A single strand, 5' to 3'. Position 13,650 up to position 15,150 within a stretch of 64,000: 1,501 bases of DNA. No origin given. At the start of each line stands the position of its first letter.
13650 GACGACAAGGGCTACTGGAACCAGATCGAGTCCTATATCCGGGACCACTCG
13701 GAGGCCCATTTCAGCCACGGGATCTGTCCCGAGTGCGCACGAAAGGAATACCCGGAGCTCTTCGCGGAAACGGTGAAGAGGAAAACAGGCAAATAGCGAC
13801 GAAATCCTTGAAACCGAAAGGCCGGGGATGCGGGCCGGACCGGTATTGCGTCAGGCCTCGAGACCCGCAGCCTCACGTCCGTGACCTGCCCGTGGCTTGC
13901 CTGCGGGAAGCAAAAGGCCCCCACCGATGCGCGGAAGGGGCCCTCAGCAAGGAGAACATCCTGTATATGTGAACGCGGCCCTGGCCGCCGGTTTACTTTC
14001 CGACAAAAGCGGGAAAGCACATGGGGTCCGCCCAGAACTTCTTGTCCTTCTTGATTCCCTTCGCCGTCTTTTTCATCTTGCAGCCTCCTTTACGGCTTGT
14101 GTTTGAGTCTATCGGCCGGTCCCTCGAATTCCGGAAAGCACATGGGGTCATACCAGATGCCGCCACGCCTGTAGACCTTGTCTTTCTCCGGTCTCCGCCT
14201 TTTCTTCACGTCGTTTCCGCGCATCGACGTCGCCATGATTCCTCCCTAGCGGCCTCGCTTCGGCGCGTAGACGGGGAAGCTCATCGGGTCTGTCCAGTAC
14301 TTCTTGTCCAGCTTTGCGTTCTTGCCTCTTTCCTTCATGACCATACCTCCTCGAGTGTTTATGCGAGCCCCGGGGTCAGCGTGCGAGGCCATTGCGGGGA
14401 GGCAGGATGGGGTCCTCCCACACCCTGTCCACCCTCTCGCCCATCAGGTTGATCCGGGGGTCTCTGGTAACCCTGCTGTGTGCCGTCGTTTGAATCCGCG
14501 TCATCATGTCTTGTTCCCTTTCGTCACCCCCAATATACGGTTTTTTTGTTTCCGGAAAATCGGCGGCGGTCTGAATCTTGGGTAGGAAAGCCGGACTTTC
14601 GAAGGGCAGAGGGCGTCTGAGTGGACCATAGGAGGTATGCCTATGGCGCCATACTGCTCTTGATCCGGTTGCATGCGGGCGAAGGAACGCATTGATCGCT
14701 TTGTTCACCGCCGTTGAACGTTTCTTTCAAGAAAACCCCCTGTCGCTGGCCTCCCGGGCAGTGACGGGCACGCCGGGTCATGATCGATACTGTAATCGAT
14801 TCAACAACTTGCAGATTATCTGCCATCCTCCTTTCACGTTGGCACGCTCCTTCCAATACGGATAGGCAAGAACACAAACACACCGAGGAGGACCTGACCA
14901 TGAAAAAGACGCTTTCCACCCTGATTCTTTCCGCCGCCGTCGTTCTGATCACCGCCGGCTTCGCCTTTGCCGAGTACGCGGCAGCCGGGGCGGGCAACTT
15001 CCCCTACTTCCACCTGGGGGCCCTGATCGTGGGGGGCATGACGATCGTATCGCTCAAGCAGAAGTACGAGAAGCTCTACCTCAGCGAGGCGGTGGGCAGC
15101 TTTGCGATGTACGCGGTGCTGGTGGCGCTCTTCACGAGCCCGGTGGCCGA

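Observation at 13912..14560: Compact operon of four unannotated paralogous micro-ORFs sharing a W-x-D-P-[M/I]-[C/S/L]-[F/P]-P core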

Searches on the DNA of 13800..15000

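Call 23: search_rna_families(source=window, start=13800, end=15000, threshold=evalue, max_evalue=10, show_alignments=3)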
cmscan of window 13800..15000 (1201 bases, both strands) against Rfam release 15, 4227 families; matches with E-value up to 10: 3.
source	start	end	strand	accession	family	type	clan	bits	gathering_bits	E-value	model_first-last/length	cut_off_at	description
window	13862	13948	+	RF00562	SNORA49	Gene; snRNA; snoRNA; HACA-box;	-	20.4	35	0.21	1-133/133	no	Small nucleolar RNA SNORA49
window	14377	14451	+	RF00707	mir-197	Gene; miRNA;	-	19.2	74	3.2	1-75/75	no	mir-197 microRNA precursor family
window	14632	14704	+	RF00059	TPP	Cis-reg; riboswitch;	-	14.2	54.3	10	1-105/105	no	TPP riboswitch aptamer (THI element)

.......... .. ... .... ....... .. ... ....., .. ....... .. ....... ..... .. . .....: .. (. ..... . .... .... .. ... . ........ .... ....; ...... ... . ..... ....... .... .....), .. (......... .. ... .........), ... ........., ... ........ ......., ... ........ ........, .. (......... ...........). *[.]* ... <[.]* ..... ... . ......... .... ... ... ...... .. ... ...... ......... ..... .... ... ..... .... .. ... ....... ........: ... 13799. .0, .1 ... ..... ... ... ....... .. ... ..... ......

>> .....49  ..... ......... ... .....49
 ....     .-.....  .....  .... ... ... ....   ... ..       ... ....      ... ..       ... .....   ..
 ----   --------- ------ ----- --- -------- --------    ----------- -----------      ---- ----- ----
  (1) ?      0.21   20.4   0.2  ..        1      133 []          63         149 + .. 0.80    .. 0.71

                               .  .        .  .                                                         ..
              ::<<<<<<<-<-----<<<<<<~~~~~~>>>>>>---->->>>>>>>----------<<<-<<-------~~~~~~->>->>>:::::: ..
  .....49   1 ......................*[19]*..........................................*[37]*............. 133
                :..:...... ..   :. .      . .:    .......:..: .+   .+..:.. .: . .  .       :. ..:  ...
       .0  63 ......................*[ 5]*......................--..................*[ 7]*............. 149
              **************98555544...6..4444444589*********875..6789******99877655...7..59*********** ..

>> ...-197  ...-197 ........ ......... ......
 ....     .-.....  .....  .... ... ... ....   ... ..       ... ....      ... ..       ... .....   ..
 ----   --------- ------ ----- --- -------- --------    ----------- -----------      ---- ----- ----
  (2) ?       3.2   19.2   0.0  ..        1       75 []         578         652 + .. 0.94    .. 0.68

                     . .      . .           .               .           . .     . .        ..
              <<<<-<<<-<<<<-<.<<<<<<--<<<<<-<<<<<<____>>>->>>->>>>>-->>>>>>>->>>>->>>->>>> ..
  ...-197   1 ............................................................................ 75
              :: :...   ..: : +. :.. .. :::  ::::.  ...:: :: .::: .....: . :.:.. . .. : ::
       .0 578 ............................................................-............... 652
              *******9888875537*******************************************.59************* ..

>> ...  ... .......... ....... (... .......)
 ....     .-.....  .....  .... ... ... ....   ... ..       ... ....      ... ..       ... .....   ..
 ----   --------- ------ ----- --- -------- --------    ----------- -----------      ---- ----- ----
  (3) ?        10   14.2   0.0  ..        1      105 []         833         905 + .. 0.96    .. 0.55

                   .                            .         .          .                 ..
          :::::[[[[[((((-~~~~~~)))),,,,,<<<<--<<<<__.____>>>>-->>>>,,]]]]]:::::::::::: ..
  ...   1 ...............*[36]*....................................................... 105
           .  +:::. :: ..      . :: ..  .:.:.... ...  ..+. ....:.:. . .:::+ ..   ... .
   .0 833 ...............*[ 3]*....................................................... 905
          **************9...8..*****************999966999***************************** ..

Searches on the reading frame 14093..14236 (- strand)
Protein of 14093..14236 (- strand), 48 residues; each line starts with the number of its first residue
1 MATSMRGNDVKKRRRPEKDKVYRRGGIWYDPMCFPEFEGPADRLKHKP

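Call 3: search_protein_families(library=ncbifam, proteins=[window:14093-14236:-], max_evalue=10)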
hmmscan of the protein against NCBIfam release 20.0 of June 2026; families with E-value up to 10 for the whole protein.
seq(48 aa): 1 family
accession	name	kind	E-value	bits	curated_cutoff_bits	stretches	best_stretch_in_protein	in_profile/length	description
TIGR04447.1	PatC_TenC_TruC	domain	0.0069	16.7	30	1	12-28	17-33/34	cyanobactin biosynthesis PatC/TenC/TruC family protein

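Call 4: search_protein_families(library=pfam, proteins=[window:14093-14236:-], max_evalue=10)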
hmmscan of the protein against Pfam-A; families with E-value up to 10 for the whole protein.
seq(48 aa): 0 families

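Call 7: find_homologous_proteins(query=A1, max_evalue=10)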
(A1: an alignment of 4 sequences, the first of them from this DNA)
Query A1 (4 sequences) (48 aa, profile of the alignment): 82 proteins with E <= 10 among 82 candidates.
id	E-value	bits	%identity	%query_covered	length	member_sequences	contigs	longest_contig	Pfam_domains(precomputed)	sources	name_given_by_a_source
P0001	1.7e-16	78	100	100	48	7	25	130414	-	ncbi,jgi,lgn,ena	-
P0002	2.0e-14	71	44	19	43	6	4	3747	-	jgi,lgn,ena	-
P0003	4.8e-14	70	62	58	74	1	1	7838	-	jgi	jgi:hypothetical protein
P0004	1.6e-13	68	54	75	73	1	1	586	-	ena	-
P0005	9.4e-13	66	44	19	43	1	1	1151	-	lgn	-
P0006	1.5e-8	52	44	19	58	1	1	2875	-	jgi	-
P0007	4.7e-8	51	60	21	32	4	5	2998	-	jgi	-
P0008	5.1e-8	51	44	19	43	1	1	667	-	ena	-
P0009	6.1e-8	50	42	25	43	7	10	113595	-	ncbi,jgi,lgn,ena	-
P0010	6.8e-8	50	69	27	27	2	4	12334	-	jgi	-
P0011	6.9e-8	50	69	27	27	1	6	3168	-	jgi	-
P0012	1.1e-7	49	44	19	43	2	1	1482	-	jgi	-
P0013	1.4e-7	49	36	56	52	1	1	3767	-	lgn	-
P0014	2.4e-7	48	42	25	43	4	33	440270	-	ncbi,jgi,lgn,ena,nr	ncbi:MAG TPA: hypothetical protein PLQ15_08175 [Syntrophales bacterium]|nr:hypothetical protein [Syn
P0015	2.7e-7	48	43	15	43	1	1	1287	-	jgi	jgi:hypothetical protein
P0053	6.4e-6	44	-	-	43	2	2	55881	-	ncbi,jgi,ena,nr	ncbi:MAG TPA: hypothetical protein VFG28_05095 [Syntrophales bacterium]|jgi:hypothetical protein|nr:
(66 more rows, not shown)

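Call 12: find_encoding_contigs(protein=P0014, flank=6000, max_places=6)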
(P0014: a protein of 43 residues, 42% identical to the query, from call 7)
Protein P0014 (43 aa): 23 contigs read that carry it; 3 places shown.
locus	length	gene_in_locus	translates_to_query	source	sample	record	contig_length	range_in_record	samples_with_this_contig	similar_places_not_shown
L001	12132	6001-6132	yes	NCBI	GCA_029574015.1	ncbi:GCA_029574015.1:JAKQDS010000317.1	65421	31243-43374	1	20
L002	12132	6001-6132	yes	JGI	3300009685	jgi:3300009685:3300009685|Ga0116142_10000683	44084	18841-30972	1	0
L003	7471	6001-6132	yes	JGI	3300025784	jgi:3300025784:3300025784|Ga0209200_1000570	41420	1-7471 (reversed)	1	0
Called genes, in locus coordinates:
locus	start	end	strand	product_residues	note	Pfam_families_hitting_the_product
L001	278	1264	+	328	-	PF05103:DivIVA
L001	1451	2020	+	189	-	PF02525:Flavodoxin_2, PF03358:FMN_red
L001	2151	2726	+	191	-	PF12787:EcsC (weak)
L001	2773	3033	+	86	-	-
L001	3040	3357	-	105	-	-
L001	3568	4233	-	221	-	PF00881:Nitroreductase, PF14512:TM1586_NiRdase (faint)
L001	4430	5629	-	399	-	PF00149:Metallophos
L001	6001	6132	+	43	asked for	-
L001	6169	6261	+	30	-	-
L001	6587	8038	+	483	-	PF01435:Peptidase_M48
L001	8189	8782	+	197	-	-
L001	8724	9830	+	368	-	PF13462:Thioredoxin_4, PF01323:DSBA (weak)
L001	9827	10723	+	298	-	PF00657:Lipase_GDSL, PF13472:Lipase_GDSL_2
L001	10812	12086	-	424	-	PF00149:Metallophos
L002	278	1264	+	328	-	PF05103:DivIVA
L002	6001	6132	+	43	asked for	-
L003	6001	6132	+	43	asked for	-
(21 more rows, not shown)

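Call 15: find_encoding_contigs(protein=P0001, flank=5000, max_places=8)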
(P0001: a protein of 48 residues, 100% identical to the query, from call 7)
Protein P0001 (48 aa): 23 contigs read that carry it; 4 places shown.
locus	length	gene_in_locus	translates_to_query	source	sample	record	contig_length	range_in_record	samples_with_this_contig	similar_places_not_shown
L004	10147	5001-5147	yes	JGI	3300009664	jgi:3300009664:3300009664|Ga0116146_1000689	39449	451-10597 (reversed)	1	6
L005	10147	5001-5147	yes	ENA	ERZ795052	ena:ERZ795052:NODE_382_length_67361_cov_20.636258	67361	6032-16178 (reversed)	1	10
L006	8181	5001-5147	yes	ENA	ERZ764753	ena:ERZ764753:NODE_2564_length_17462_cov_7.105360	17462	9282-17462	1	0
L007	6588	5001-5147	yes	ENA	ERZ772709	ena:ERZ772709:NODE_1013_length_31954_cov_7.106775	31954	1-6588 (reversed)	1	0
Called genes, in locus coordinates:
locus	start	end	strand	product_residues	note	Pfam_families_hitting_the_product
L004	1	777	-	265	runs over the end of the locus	PF09339:HTH_IclR, PF01614:IclR_C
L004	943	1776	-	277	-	PF00106:adh_short, PF08659:KR, PF13561:adh_short_C2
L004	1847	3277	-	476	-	PF02614:UxaC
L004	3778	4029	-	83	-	PF09527:ATPase_gene1 (weak)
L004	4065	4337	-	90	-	-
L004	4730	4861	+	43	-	-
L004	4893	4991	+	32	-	-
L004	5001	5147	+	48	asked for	-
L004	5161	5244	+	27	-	-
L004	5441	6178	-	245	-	PF08447:PAS_3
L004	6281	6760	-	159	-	PF14760:Rnk_N, PF01272:GreA_GreB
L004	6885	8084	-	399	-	-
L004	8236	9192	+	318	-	PF03186:CobD_Cbib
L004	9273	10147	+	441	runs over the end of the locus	?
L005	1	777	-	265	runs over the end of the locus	PF09339:HTH_IclR, PF01614:IclR_C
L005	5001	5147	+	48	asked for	-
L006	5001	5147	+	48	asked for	-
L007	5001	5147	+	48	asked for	-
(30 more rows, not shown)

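Call 16: find_encoding_contigs(protein=P0053, flank=5000, max_places=5)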
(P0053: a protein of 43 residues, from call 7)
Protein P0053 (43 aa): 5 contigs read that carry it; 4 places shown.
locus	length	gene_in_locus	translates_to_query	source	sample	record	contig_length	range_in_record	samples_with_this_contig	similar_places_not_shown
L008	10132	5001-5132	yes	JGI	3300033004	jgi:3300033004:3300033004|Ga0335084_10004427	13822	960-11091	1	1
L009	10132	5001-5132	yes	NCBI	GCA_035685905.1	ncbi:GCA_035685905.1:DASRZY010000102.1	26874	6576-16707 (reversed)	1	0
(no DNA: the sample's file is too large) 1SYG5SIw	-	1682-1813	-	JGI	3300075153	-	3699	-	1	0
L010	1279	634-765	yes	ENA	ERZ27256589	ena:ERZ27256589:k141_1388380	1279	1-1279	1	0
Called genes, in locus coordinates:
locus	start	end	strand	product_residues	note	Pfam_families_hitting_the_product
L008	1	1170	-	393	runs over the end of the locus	PF13431:TPR_17 (faint), PF13428:TPR_14 (faint), PF00515:TPR_1 (faint), PF07719:TPR_2 (faint), PF13181:TPR_8 (faint), PF13432:TPR_16 (faint), PF14559:TPR_19 (faint), PF13424:TPR_12 (weak)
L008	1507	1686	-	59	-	PF02416:TatA_B_E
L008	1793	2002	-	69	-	-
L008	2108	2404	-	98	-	-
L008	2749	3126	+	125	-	-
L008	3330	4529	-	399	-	PF00149:Metallophos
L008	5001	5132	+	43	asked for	-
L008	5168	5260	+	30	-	-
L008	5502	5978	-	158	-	-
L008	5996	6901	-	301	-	PF00899:ThiF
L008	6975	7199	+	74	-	PF14451:Ub-Mut7C (weak), PF02597:ThiS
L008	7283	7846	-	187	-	-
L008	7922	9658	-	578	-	PF02730:AFOR_N, PF01314:AFOR_C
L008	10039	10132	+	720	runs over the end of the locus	PF02743:dCache_1, PF00211:Guanylate_cyc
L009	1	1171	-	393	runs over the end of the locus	PF13431:TPR_17 (faint), PF13428:TPR_14 (faint), PF00515:TPR_1 (faint), PF07719:TPR_2 (faint), PF13181:TPR_8 (faint), PF13432:TPR_16 (faint), PF14559:TPR_19 (faint), PF13424:TPR_12 (weak)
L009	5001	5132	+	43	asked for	-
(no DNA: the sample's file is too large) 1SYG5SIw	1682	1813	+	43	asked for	-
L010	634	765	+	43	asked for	-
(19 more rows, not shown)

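Call 37: search_protein_representatives(alignment_id=A4)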
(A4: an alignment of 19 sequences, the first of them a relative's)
Query: 19 sequences, 38 profile positions. Proteins with E-value up to 0.001 (for the whole library): 24; up to 1e-10: 5; up to 1e-30: 0. The best 24 are listed.
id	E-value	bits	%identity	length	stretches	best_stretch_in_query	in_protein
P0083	2.3e-28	114.0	-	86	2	1-38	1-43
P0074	1.2e-14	70.1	-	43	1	1-38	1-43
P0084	1.5e-14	69.8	-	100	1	1-38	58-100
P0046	7.0e-12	61.3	-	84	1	1-38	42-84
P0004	1.3e-11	60.4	-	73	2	6-35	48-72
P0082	1.6e-10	56.9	-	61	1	4-38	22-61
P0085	1.7e-10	56.9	-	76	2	19-38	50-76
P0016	9.3e-09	51.3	-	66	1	5-38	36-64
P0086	2.9e-08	49.7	-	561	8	1-19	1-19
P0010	3.9e-08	49.3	-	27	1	6-37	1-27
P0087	7.4e-08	48.4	-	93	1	6-38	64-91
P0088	4.6e-07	45.9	-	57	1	5-38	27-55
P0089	1.1e-06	44.6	-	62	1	2-35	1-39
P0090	1.2e-06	44.5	-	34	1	6-38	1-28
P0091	4.0e-06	42.9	-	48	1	6-35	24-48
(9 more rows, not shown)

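Call 51: search_solved_structures(query=A4, max_evalue=10, show_alignments=3)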
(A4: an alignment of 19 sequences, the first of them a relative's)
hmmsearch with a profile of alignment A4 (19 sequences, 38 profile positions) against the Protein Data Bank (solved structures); distinct sequences matched with E-value up to 10: 0.

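Call 52: search_protein_families(library=phrogs, proteins=[window:14093-14236:-], max_evalue=10)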
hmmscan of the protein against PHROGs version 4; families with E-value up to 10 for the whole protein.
seq(48 aa): 0 families

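Call 53: search_protein_families(library=padloc, proteins=[window:14093-14236:-], max_evalue=10)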
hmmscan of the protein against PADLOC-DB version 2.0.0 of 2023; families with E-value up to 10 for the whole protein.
seq(48 aa): 0 families

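Call 69: predict_structure(alignment_id=A4)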
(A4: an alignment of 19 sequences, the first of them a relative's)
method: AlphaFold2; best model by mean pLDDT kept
length: 48 residues; sequences in the alignment: 19
mean_pLDDT: 56.6   pTM: 0.21
mean pLDDT of the five models: 56.6, 55.3, 53.3, 52.1, 51.2
residues with pLDDT >= 90: 0; 70-90: 3; 50-70: 31; < 50: 14
segments of 3 or more residues with pLDDT < 50: 8-13
pLDDT, mean of each block of 10 residues (from residue 1): 49 54 67 60 51
secondary structure, 60 per line:
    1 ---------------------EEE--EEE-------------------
elements in order: E22-24 E27-29
